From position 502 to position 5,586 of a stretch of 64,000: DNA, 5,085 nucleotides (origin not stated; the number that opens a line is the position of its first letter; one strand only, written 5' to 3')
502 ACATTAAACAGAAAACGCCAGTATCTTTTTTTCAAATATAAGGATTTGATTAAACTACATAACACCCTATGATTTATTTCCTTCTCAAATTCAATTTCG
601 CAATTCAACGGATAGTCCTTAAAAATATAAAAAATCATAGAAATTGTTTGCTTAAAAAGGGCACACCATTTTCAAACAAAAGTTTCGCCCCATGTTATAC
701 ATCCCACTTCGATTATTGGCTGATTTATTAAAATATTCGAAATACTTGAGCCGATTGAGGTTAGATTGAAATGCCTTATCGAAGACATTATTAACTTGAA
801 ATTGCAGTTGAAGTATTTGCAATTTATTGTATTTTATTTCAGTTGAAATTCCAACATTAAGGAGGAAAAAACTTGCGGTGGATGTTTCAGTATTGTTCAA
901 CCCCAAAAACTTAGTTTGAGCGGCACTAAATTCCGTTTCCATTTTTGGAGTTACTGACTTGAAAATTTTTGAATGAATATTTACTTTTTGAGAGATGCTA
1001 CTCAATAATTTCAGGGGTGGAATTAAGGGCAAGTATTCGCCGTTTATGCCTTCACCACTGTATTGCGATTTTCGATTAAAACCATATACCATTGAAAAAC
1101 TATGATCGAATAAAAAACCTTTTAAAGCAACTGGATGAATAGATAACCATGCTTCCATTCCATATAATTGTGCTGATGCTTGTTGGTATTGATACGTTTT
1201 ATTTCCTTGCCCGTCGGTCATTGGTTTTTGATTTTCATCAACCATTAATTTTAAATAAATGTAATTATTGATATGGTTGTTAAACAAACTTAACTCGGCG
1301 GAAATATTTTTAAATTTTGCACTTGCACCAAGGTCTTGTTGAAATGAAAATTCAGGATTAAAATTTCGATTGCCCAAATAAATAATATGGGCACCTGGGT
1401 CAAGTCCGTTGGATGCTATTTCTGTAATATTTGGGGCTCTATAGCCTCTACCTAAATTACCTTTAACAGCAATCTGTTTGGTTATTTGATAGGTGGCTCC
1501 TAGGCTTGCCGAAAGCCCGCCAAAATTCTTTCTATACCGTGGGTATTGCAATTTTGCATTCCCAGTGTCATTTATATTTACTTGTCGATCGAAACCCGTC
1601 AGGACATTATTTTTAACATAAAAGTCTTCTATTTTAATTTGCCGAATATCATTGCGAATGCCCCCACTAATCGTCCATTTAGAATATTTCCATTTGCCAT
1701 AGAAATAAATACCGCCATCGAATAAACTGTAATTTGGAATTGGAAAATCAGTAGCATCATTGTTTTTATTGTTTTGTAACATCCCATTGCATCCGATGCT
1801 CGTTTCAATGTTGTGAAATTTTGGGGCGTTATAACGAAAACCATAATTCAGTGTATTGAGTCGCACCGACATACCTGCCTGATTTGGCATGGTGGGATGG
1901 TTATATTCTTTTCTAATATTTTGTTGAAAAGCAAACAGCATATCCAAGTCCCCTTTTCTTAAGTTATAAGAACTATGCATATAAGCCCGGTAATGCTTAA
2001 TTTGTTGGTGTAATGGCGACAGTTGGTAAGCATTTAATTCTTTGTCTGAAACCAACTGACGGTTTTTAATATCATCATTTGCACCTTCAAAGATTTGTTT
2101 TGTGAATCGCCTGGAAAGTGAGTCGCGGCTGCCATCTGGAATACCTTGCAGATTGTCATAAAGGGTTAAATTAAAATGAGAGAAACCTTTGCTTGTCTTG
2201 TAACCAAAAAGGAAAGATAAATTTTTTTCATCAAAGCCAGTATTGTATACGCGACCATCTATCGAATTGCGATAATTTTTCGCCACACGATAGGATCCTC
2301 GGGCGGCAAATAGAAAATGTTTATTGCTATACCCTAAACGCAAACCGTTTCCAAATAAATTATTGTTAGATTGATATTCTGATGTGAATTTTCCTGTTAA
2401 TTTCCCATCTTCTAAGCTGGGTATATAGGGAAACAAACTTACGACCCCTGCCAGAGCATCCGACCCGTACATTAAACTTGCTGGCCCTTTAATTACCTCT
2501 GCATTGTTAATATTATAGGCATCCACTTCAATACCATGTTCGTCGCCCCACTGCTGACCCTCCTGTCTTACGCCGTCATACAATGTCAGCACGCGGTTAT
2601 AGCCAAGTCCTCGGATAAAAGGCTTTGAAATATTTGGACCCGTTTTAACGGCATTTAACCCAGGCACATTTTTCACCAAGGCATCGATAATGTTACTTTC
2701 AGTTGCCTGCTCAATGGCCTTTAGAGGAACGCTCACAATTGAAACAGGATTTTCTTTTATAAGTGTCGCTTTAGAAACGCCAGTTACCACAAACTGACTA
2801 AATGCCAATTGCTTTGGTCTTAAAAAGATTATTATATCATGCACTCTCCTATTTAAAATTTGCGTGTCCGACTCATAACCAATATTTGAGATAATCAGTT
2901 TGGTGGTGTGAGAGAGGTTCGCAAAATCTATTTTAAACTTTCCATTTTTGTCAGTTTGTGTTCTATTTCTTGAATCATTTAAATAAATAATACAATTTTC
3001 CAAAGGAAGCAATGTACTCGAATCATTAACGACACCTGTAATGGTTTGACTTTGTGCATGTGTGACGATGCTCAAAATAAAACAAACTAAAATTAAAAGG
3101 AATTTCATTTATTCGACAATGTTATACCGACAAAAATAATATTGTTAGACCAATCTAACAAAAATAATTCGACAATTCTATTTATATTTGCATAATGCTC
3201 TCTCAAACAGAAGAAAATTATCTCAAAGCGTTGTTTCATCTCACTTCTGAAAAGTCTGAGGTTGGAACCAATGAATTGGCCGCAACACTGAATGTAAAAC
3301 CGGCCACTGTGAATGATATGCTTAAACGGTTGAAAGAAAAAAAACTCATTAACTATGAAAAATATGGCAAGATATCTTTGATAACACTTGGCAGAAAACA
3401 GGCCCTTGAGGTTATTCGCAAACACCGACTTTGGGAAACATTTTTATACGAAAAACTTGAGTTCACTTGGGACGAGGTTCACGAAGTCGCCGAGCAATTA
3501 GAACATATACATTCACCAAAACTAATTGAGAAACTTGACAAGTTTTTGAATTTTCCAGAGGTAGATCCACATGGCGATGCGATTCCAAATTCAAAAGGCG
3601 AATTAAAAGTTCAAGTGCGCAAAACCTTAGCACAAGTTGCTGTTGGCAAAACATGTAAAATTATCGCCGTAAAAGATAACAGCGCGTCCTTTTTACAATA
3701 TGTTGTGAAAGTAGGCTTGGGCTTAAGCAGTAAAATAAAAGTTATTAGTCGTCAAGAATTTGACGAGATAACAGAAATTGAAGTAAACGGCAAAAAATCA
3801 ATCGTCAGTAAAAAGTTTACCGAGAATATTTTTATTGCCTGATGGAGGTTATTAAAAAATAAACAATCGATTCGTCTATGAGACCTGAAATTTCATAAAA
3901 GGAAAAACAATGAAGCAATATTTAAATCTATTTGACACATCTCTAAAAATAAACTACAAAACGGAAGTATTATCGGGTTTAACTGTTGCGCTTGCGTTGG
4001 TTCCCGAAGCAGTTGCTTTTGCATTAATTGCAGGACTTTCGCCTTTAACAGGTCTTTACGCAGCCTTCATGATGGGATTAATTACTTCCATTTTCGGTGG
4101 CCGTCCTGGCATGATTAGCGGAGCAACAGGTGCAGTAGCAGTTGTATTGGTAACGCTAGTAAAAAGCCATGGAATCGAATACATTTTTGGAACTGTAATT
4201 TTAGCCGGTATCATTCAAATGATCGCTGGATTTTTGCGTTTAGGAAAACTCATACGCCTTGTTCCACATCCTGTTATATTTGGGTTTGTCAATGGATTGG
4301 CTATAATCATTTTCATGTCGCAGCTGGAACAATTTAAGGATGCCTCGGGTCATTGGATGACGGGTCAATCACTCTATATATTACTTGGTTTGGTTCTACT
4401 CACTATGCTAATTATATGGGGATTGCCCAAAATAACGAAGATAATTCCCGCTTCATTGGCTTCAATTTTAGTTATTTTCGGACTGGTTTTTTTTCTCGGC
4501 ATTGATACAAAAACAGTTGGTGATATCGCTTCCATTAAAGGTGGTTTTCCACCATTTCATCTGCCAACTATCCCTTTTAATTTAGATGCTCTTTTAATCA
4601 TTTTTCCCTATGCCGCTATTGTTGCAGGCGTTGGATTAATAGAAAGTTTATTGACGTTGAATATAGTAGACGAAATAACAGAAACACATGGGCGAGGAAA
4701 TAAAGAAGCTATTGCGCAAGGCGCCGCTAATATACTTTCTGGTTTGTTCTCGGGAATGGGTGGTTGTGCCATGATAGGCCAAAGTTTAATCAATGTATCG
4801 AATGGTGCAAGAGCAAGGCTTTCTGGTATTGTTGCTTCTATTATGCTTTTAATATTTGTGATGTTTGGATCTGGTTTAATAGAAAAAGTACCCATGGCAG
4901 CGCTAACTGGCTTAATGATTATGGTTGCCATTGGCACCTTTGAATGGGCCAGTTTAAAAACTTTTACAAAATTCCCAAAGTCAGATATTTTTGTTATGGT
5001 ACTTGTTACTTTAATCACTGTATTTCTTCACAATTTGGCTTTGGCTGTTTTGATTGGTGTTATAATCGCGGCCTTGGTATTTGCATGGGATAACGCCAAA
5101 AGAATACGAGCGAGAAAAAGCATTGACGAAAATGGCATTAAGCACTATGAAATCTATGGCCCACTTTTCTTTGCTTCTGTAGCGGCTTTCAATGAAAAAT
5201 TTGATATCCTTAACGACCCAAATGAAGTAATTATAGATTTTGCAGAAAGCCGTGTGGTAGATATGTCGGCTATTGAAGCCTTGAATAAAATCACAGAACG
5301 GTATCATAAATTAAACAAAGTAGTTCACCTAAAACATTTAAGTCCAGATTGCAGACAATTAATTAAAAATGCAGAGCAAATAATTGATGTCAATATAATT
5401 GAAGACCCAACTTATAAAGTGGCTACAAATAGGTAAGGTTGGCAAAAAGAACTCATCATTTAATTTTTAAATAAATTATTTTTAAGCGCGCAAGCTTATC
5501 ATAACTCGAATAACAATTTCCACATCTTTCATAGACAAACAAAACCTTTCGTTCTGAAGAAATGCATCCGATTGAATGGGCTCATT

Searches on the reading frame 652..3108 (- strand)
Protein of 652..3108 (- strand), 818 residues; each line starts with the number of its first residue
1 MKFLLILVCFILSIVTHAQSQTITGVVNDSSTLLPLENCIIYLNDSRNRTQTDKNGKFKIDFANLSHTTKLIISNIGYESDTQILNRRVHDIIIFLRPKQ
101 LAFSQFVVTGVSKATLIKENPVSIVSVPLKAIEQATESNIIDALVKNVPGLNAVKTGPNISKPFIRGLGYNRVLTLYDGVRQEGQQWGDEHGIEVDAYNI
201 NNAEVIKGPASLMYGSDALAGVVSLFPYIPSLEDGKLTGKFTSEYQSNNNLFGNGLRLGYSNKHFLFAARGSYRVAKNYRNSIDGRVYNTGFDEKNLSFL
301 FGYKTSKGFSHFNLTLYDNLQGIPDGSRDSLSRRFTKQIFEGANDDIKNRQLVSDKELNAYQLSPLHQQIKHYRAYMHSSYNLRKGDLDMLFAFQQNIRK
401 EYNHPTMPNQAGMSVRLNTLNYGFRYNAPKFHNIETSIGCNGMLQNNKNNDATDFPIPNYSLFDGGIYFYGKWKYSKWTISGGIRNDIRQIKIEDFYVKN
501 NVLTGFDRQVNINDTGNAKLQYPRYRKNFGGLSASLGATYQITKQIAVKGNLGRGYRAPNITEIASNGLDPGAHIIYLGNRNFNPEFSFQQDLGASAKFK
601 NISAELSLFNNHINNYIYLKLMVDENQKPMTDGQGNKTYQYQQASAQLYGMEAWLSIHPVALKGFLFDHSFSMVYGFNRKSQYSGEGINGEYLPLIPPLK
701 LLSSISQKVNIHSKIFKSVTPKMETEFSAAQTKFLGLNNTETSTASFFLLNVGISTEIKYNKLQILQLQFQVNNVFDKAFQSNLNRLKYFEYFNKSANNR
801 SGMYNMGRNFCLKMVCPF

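Call 5: search_protein_families(library=pfam, proteins=[window:652-3108:-], max_evalue=0.001)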
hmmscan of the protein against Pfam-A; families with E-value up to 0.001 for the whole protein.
window:652-3108:- (818 aa): 4 families
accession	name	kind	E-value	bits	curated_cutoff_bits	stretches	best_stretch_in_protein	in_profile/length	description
PF00593.30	TonB_dep_Rec_b-barrel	-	1.5e-27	98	27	1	285-775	60-436/436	TonB dependent receptor-like, beta-barrel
PF07715.20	Plug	-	1e-21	77.9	23.9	1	118-222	3-107/107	TonB-dependent Receptor Plug Domain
PF13715.12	CarbopepD_reg_2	-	1.6e-09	38.1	32.2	1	23-108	1-88/88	CarboxypepD_reg-like domain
PF13620.12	CarboxypepD_reg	-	3.1e-05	24.7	32.3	1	22-83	1-64/82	Carboxypeptidase regulatory-like domain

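Call 6: search_protein_families(library=ncbifam, proteins=[window:652-3108:-], max_evalue=0.001)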
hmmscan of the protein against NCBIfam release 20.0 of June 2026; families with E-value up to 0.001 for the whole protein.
window:652-3108:- (818 aa): 20 families
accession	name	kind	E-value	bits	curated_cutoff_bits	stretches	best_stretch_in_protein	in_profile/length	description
TIGR01785.1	TonB-hemin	subfamily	2.7e-52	178.1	316.85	1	104-818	2-677/677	TonB-dependent heme/hemoglobin receptor family protein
TIGR01786.1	TonB-hemlactrns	subfamily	8.6e-50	169.8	323.75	1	117-816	18-717/719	TonB-dependent hemoglobin/transferrin/lactoferrin family receptor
NF010010.0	PRK13483.1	equivalog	3.9e-23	81.3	927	2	103-225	33-160/660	ligand-gated channel protein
NF010038.0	PRK13513.1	equivalog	9.6e-21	74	942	2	105-225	37-162/659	ligand-gated channel protein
NF010011.0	PRK13484.1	equivalog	4.4e-20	71.5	1197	2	105-225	32-156/682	IreA family TonB-dependent siderophore receptor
TIGR01783.1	TonB-siderophor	subfamily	1.8e-18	66.5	223.5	2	121-298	3-174/649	TonB-dependent siderophore receptor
TIGR01778.1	TonB-copper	equivalog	7.9e-16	57.9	472.45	1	144-814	20-633/637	TonB-dependent copper receptor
NF038289.1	Zn_piracy_ZnuD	exception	2.5e-15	56.2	950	2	552-780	461-660/685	zinc piracy TonB-dependent receptor ZnuD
TIGR01779.1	TonB-B12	equivalog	1.5e-14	53.4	599.7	1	121-250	48-173/614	TonB-dependent vitamin B12 receptor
NF010051.0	PRK13528.1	subfamily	1.4e-12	46.6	583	1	525-781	449-703/727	FepA family TonB-dependent siderophore receptor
NF010048.1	PRK13524.1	subfamily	3.1e-12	45.8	493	1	529-787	464-718/744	FepA family TonB-dependent siderophore receptor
NF007478.2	PRK10064.1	equivalog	6.9e-12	44.4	745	1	106-225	33-155/663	catecholate siderophore receptor CirA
NF007926.1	PRK10641.1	equivalog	7.8e-12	44.5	836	1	131-288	55-209/617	TonB-dependent vitamin B12 receptor BtuB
TIGR01776.1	TonB-tbp-lbp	subfamily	1.6e-09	36.2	468.8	1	144-283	93-247/946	lactoferrin/transferrin family TonB-dependent receptor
NF050067.1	TonBEntbctnRecCfrA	equivalog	7.9e-09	34.4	1200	1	105-225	28-155/698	TonB-dependent ferric enterobactin receptor CfrA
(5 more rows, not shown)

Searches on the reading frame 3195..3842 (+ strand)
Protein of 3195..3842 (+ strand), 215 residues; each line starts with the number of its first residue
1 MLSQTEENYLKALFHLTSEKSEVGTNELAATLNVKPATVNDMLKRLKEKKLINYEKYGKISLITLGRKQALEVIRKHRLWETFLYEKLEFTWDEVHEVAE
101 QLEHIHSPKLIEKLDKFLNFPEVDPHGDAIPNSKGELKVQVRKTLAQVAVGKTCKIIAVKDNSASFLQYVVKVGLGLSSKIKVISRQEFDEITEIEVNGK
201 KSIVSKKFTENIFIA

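Call 5: search_protein_families(library=pfam, proteins=[window:3195-3842:+], max_evalue=0.001)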
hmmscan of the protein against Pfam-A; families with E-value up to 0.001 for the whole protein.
window:3195-3842:+ (215 aa): 7 families
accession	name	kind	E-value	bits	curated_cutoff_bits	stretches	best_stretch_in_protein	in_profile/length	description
PF02742.21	Fe_dep_repr_C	-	1.3e-30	105.6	27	1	66-132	4-70/70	Iron dependent repressor, metal binding and dimerisation domain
PF01325.25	Fe_dep_repress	-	1.2e-15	57.9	26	1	1-58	1-58/60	Iron dependent repressor, N-terminal DNA binding domain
PF04023.20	FeoA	-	1.2e-10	41.7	23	1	144-214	2-72/74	FeoA domain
PF02002.24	TFIIE_alpha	-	4.6e-05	23.7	22.9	1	6-56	12-61/105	TFIIE alpha subunit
PF13545.12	HTH_Crp_2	-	6.5e-05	23.2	27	1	26-62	26-61/70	Crp-like helix-turn-helix domain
PF03965.22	Penicillinase_R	-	0.00018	22.3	22.6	1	3-61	2-60/115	Penicillinase repressor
PF13412.12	HTH_24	-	0.00087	19.3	21.9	0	25-52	20-47/48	Winged helix-turn-helix DNA-binding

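Call 6: search_protein_families(library=ncbifam, proteins=[window:3195-3842:+], max_evalue=0.001)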
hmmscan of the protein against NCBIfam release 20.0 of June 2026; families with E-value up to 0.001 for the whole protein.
window:3195-3842:+ (215 aa): 7 families
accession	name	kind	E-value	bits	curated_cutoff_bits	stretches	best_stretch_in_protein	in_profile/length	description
NF047407.1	TransRegMntRTherm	equivalog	1.2e-43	149.4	350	1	2-213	6-222/227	manganese-dependent transcriptional regulator MntR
NF053665.1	TransRegDtxRActin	equivalog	2.8e-19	69.5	290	1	3-141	5-142/233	iron-dependent transcriptional repressor DtxR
NF003025.0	PRK03902.1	equivalog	1.8e-16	60.4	138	1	1-125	1-124/142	transcriptional regulator MntR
NF008273.0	PRK11050.1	equivalog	7.2e-13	48.5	153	1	7-119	39-150/156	manganese-binding transcriptional regulator MntR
NF040939.2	trans_reg_lrs14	equivalog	3.4e-05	23.8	90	1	9-57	23-71/103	Lrs14 family HTH-type transcriptional regulator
NF033788.1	HTH_metalloreg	subfamily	3.7e-05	23.4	55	1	10-69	14-72/77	metalloregulator ArsR/SmtB family transcription factor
NF053606.1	Sta1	subfamily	0.00081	19.4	80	0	10-57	23-69/100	Sta1 family transcriptional regulator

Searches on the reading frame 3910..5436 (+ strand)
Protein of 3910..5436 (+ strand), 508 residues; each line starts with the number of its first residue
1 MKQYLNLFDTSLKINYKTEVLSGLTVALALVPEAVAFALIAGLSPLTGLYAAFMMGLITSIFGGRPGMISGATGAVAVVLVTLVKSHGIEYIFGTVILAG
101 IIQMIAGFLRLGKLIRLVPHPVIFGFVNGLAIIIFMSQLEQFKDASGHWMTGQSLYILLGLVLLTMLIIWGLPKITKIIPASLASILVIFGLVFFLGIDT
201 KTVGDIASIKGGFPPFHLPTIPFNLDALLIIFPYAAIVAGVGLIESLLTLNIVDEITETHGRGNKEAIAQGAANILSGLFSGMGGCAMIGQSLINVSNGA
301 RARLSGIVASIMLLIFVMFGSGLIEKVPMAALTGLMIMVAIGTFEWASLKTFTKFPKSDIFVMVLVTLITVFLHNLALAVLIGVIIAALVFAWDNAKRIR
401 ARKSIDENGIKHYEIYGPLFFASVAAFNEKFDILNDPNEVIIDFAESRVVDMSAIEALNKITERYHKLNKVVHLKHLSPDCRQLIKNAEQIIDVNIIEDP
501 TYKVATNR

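Call 5: search_protein_families(library=pfam, proteins=[window:3910-5436:+], max_evalue=0.001)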
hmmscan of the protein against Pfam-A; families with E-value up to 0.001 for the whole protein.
window:3910-5436:+ (508 aa): 3 families
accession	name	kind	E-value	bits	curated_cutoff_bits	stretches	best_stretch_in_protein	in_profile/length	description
PF00916.26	Sulfate_transp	-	1.6e-59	202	23.2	1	18-365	3-379/380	Sulfate permease family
PF01740.26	STAS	-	9.9e-08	32.2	22.6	1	408-488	8-91/106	STAS domain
PF16983.11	MFS_MOT1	-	2.3e-05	25.1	30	1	264-341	30-109/111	Molybdate transporter of MFS superfamily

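Call 6: search_protein_families(library=ncbifam, proteins=[window:3910-5436:+], max_evalue=0.001)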
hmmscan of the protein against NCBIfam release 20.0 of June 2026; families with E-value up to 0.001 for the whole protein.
window:3910-5436:+ (508 aa): 3 families
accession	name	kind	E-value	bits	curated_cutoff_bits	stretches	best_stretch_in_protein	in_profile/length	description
TIGR00815.1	sulP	subfamily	8.1e-75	252.3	380.45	1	17-490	15-549/565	sulfate permease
NF008660.1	PRK11660.1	equivalog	2.1e-61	208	614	1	16-488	29-543/572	C4-dicarboxylic acid transporter DauA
NF050096.1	BicarbTportBicA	equivalog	5.2e-57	193.6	880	1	15-390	11-403/547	bicarbonate transporter BicA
